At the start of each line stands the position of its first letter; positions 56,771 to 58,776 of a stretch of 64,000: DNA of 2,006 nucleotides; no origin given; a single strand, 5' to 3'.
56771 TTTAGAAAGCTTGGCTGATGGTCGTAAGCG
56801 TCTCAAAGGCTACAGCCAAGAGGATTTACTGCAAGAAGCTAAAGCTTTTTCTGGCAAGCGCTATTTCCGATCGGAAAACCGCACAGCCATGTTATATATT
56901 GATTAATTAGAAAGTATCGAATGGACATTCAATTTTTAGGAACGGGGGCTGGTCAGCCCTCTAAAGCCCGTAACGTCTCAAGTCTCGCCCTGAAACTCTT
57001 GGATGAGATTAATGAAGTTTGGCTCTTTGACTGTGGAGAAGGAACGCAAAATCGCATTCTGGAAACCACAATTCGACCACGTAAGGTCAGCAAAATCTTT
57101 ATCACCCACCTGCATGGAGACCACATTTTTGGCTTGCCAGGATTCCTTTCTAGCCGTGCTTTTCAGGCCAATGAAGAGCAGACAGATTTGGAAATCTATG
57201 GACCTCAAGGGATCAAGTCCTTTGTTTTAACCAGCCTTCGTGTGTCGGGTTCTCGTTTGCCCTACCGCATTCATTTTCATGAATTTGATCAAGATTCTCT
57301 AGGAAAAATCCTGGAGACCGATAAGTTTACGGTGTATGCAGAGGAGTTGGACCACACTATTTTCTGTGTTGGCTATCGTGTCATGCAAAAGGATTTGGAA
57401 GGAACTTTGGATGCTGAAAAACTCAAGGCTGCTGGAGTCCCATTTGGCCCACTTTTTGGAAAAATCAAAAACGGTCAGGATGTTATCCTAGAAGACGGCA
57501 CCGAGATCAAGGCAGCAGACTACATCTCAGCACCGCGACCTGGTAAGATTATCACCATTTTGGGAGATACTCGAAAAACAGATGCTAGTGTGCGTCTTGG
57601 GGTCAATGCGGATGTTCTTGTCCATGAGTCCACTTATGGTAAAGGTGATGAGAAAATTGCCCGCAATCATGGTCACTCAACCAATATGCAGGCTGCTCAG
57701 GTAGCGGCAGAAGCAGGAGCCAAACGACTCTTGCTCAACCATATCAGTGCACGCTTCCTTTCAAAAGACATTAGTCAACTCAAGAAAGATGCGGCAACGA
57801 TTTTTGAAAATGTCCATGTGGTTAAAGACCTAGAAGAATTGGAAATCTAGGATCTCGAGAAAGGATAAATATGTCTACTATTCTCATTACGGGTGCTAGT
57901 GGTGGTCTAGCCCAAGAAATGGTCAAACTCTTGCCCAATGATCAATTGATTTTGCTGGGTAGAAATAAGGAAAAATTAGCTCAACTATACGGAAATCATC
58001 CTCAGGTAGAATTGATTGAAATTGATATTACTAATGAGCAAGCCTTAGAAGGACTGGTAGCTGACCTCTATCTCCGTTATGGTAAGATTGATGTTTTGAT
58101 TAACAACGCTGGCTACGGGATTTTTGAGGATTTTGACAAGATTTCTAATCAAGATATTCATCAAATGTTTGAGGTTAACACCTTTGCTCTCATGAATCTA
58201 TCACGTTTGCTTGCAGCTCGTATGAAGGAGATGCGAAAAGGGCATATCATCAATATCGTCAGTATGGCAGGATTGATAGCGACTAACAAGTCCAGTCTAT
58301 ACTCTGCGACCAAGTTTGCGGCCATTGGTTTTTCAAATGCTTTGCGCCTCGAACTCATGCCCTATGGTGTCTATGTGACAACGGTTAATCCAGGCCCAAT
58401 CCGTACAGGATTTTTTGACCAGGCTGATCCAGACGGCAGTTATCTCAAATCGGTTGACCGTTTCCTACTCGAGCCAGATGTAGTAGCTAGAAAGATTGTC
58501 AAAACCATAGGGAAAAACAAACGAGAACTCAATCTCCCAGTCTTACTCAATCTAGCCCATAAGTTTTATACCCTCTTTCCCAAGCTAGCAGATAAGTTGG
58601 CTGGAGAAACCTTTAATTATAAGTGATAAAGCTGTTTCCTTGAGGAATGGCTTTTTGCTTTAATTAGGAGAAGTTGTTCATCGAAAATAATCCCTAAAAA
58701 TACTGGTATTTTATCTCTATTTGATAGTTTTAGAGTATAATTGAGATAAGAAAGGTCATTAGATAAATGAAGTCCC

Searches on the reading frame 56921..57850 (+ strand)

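Call 9: search_protein_families(library=pfam, proteins=[window:56921-57850:+], max_evalue=0.001)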
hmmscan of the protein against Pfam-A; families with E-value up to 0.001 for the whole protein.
window:56921-57850:+ (309 aa): 3 families
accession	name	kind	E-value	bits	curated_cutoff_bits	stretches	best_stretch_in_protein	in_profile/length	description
PF12706.13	Lactamase_B_2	-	3.2e-13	50.2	27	2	206-275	132-200/200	Beta-lactamase superfamily domain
PF00753.33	Lactamase_B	-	9.9e-09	35.8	22.7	1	32-89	16-77/196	Metallo-beta-lactamase superfamily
PF13691.12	Lactamase_B_4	-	9.8e-06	25.6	27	1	31-69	21-61/63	tRNase Z endonuclease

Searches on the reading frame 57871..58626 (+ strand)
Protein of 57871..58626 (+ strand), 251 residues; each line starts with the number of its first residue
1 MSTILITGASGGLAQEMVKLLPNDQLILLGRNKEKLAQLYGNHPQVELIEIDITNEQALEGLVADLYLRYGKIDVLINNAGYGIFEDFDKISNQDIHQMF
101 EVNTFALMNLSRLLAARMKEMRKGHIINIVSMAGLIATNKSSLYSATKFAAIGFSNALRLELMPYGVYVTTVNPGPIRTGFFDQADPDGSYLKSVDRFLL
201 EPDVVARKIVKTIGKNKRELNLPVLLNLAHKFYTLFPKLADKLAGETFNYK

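Call 9: search_protein_families(library=pfam, proteins=[window:57871-58626:+], max_evalue=0.001)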
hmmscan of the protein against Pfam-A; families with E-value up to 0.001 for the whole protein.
window:57871-58626:+ (251 aa): 6 families
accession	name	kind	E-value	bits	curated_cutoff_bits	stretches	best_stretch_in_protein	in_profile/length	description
PF00106.31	adh_short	-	8.3e-47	159.6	26.6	1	3-185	2-190/195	short chain dehydrogenase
PF13561.12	adh_short_C2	-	5.7e-27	95.3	27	1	31-190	28-189/236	Enoyl-(Acyl carrier protein) reductase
PF08659.16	KR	-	1.1e-13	52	22.6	1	3-175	2-176/180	KR domain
PF13460.12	NAD_binding_10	-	7.1e-06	26.4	27.2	1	8-65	1-60/184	NAD(P)H-binding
PF01370.27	Epimerase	-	0.00063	19.7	20.9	0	4-83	1-75/240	NAD dependent epimerase/dehydratase family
PF04321.23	RmlD_sub_bind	-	0.00094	18.8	27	0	3-115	2-90/287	RmlD substrate binding domain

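Call 18: find_related_loci(query=window:57871-58626:+, collection=genome_contigs, flank=10000)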
Query window:57871-58626:+ (251 aa) in genome_contigs; peptide patterns used: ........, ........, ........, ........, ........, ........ (x = any residue, [..] = any of these).
598 stretches matched a pattern (row limit reached: there are more); 478 encode a relative of the query (tblastn E <= 1e-3); the best 80 are kept; 80 distinct loci.
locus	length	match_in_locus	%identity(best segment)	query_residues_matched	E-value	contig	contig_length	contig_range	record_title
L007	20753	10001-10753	100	1-251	1e-167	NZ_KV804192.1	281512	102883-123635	Streptococcus sp. HMSC056C01 Scaffold357, whole genome shotgun sequence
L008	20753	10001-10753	96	1-251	4e-163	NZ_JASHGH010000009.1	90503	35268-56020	Streptococcus infantis strain OMI864 OMI864_00009, whole genome shotgun sequence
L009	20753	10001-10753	96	1-251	9e-163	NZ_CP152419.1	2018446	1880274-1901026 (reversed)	Streptococcus nidrosiense strain SO-23-1 chromosome, complete genome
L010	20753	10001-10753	96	1-251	2e-162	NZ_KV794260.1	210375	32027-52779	Streptococcus sp. HMSC074B11 Scaffold246, whole genome shotgun sequence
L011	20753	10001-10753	96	1-251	2e-162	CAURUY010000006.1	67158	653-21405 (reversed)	MAG TPA_asm: uncultured Streptococcus sp. isolate ERR9969163_bin.6_MetaWRAP_v1.3_MAG genome assembly, contig: ERZ2161577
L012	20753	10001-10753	95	1-251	3e-160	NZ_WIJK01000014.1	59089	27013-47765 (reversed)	Streptococcus mitis strain SM16 NODE_14_length_59089_cov_21.486737, whole genome shotgun sequence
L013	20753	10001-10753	94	1-251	4e-160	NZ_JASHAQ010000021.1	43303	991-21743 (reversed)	Streptococcus infantis strain OMI667 OMI667_00021, whole genome shotgun sequence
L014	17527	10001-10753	94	1-251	8e-160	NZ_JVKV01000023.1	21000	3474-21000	Streptococcus pseudopneumoniae strain 342_SPSE, whole genome shotgun sequence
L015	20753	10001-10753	94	1-251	6e-160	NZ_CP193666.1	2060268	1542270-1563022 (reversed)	Streptococcus sp. KHUD_014 chromosome, complete genome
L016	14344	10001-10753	95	1-251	6e-160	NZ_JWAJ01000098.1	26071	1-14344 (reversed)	Streptococcus pseudopneumoniae strain 1172_SPSE 1037_26071_1061587_363+,696_,620+, whole genome shotgun sequence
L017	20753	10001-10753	94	1-251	1e-159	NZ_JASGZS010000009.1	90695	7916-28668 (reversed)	Streptococcus infantis strain OMI642 OMI642_00009, whole genome shotgun sequence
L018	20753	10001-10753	94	1-251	9e-160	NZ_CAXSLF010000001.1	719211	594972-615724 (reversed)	Streptococcus oralis isolate CC00822 CC00822_1_NODE_1_length_719211_cov_301.323393, whole genome shotgun sequence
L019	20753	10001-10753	94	1-251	3e-159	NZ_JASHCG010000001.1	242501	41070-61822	Streptococcus infantis strain OMI709 OMI709_00001, whole genome shotgun sequence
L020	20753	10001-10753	94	1-251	5e-159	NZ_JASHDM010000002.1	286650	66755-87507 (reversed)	Streptococcus infantis strain OMI787 OMI787_00002, whole genome shotgun sequence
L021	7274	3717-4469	93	1-251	5e-159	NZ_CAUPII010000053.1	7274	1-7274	MAG: uncultured Streptococcus sp. isolate SRR17798761_bin.6_MetaWRAP_v1.3_MAG ERZ21776747.1187, whole genome shotgun seq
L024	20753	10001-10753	94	1-251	4e-158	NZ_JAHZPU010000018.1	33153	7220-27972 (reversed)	Streptococcus infantis strain SY98 Sinfantis_SY98_NinaOddballs_Sia_NO_18, whole genome shotgun sequence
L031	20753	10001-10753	94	1-251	2e-157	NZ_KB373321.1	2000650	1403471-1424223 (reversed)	Streptococcus sp. F0441 supercont1.1, whole genome shotgun sequence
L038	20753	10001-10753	92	1-251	5e-156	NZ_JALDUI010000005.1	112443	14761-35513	Streptococcus sp. oral taxon 431 strain S46 NODE_5_length_112443_cov_72.587500, whole genome shotgun sequence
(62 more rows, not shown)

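Call 55: search_protein_families(library=pfam, proteins=[L031:13071-14138:+, L009:17900-18622:+, L038:14460-15020:+, L010:15557-15886:+, L024:15657-16499:+, L024:16540-17082:+], max_evalue=0.1)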
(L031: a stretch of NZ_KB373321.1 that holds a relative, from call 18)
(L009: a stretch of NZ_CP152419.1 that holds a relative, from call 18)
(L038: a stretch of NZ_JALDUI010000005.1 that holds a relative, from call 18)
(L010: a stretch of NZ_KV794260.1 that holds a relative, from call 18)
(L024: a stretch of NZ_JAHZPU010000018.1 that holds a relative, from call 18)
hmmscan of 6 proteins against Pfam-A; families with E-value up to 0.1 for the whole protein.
L031:13071-14138:+ (355 aa): 5 families
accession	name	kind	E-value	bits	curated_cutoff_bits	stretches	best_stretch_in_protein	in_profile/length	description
PF12796.13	Ank_2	-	4.7e-17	62.8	27.3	3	149-232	4-79/90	Ankyrin repeats (3 copies)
PF13637.12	Ank_4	-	1.1e-15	57.8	22.7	2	186-232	3-49/50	Ankyrin repeats (many copies)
PF13606.12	Ank_3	-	1.1e-15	56.4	22.3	1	182-206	4-28/30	Ankyrin repeat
PF00023.36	Ank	-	4.2e-13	49.2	21.1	1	182-209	4-31/33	Ankyrin repeat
PF13857.12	Ank_5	-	1.5e-10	41.6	27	1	163-218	3-54/56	Ankyrin repeats (many copies)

L009:17900-18622:+ (240 aa): 1 family
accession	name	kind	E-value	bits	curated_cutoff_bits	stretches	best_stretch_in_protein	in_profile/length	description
PF14025.11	DUF4241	-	1.8e-66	224.3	27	1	49-234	1-189/189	Protein of unknown function (DUF4241)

L038:14460-15020:+ (186 aa): 3 families
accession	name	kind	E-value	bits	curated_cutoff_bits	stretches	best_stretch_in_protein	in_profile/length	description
PF09346.15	SMI1_KNR4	-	1.7e-10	42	25.4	1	29-161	2-123/125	SMI1 / KNR4 family (SUKH-1)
PF14567.11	SUKH_5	-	2.1e-07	31.2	27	2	26-55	19-48/142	SMI1-KNR4 cell-wall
PF14568.11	SUKH_6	-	0.0002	22.3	27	1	31-83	1-52/119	SMI1-KNR4 cell-wall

L010:15557-15886:+ (109 aa): 0 families

L024:15657-16499:+ (280 aa): 4 families
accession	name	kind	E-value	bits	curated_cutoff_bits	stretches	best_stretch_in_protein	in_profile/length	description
PF06445.20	GyrI-like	-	5.7e-23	82.3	26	1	127-277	1-154/155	GyrI-like small molecule binding domain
PF14526.11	Cass2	-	8e-19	68.8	27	1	130-277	1-150/150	Integron-associated effector binding protein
PF12833.13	HTH_18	-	2.1e-16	60.4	33.6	1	31-105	5-79/80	Helix-turn-helix domain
PF00165.29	HTH_AraC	-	7.5e-09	36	26.6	1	67-105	2-42/42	Bacterial regulatory helix-turn-helix proteins, AraC family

L024:16540-17082:+ (180 aa): 2 families
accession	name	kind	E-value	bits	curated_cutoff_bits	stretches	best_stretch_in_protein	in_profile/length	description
PF08020.16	DUF1706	-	1.3e-56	191.6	24.2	1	1-175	1-166/166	Protein of unknown function (DUF1706)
PF12867.12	DinB_2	-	0.0002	22.2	24.8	1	16-137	4-95/128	DinB superfamily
